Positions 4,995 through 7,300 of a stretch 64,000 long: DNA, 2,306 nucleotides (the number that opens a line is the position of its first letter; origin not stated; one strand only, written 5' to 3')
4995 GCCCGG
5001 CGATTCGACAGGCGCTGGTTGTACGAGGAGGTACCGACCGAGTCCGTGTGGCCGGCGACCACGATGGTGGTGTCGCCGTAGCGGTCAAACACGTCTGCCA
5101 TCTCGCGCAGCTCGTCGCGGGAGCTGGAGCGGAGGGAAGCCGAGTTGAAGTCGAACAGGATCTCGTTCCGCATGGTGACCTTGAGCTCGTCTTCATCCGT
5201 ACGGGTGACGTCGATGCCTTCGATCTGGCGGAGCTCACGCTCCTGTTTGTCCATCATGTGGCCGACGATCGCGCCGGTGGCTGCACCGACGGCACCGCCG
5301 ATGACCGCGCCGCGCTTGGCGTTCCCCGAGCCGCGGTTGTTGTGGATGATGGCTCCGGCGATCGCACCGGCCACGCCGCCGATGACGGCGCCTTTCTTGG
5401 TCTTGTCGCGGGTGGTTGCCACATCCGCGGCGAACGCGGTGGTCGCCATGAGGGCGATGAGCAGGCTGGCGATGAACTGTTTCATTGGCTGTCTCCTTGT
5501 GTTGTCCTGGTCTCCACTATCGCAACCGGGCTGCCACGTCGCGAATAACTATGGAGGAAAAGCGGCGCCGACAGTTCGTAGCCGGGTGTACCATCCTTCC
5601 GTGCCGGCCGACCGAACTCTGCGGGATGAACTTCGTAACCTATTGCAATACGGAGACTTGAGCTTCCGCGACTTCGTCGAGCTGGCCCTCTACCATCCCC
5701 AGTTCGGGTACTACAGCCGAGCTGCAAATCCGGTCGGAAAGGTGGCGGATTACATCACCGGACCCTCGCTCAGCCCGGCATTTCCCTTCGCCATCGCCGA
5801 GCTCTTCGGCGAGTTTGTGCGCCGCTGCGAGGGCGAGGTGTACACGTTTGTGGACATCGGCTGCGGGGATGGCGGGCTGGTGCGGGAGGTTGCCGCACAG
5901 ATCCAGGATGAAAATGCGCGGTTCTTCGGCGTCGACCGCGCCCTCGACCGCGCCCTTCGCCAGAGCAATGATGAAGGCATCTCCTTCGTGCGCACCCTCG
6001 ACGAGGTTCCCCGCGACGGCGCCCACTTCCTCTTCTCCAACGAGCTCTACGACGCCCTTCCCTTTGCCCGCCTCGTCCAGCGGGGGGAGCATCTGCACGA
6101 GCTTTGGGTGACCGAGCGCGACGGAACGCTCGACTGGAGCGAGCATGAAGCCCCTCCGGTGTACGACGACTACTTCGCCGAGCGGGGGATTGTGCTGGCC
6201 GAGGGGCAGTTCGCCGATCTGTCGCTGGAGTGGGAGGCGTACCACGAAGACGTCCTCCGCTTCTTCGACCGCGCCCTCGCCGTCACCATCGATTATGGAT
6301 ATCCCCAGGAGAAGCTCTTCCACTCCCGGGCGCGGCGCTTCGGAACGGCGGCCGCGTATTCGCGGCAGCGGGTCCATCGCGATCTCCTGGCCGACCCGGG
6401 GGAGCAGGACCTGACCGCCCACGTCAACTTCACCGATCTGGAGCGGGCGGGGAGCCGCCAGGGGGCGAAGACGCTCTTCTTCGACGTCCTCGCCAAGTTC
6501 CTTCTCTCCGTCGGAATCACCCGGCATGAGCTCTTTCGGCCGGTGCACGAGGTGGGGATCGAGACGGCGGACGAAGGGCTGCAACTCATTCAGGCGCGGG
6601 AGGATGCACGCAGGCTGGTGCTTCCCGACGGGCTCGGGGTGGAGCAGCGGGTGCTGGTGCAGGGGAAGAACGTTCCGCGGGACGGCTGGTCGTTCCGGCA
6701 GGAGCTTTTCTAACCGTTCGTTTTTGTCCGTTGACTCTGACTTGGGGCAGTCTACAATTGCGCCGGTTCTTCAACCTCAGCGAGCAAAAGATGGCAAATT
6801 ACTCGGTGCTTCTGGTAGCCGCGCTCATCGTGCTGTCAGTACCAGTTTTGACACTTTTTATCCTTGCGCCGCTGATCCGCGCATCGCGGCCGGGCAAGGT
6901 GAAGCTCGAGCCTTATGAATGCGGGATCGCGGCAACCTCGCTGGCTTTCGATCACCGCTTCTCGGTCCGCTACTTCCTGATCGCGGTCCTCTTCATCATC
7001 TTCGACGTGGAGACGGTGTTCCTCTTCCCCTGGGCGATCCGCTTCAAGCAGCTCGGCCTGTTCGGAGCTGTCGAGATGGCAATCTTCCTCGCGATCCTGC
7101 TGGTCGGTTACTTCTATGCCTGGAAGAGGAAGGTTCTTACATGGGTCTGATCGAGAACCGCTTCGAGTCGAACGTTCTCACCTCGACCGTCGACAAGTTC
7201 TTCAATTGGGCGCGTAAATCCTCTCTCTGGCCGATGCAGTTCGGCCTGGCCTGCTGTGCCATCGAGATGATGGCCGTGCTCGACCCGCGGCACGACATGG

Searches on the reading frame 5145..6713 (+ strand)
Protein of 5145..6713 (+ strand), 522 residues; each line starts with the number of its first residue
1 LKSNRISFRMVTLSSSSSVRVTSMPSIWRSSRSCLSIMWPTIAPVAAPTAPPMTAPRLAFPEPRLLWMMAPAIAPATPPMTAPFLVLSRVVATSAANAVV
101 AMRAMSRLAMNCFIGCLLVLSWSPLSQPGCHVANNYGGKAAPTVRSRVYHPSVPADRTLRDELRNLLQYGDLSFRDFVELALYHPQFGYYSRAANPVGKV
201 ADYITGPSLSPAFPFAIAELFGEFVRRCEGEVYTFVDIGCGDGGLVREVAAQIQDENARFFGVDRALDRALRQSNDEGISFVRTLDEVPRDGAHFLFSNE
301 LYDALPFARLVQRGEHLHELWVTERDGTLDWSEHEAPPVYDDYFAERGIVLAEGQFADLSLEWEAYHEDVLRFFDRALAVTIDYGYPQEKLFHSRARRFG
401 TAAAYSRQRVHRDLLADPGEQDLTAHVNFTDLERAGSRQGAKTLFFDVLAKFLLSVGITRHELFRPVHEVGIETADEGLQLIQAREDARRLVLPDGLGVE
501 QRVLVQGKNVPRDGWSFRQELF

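Call 22: search_protein_families(library=pfam, proteins=[window:5145-6713:+], max_evalue=0.001)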
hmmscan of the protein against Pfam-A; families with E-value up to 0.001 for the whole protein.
window:5145-6713:+ (522 aa): 1 family
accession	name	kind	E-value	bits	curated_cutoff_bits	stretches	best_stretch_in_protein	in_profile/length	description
PF02636.23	Methyltransf_28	-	4.1e-28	98.9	23.3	1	270-444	69-246/249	Putative S-adenosyl-L-methionine-dependent methyltransferase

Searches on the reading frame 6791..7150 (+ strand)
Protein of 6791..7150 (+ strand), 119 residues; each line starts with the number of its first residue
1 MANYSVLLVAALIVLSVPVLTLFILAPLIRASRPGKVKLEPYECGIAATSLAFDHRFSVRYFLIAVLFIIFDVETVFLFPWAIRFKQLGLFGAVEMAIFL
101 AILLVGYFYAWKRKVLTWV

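Call 85: search_protein_families(library=pfam, proteins=[window:6791-7150:+], max_evalue=0.00001)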
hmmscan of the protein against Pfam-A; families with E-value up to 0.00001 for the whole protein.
window:6791-7150:+ (119 aa): 1 family
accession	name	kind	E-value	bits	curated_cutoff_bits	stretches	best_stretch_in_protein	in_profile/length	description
PF00507.24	Oxidored_q4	-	9.4e-34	116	23.3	1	20-118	2-99/99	NADH-ubiquinone/plastoquinone oxidoreductase, chain 3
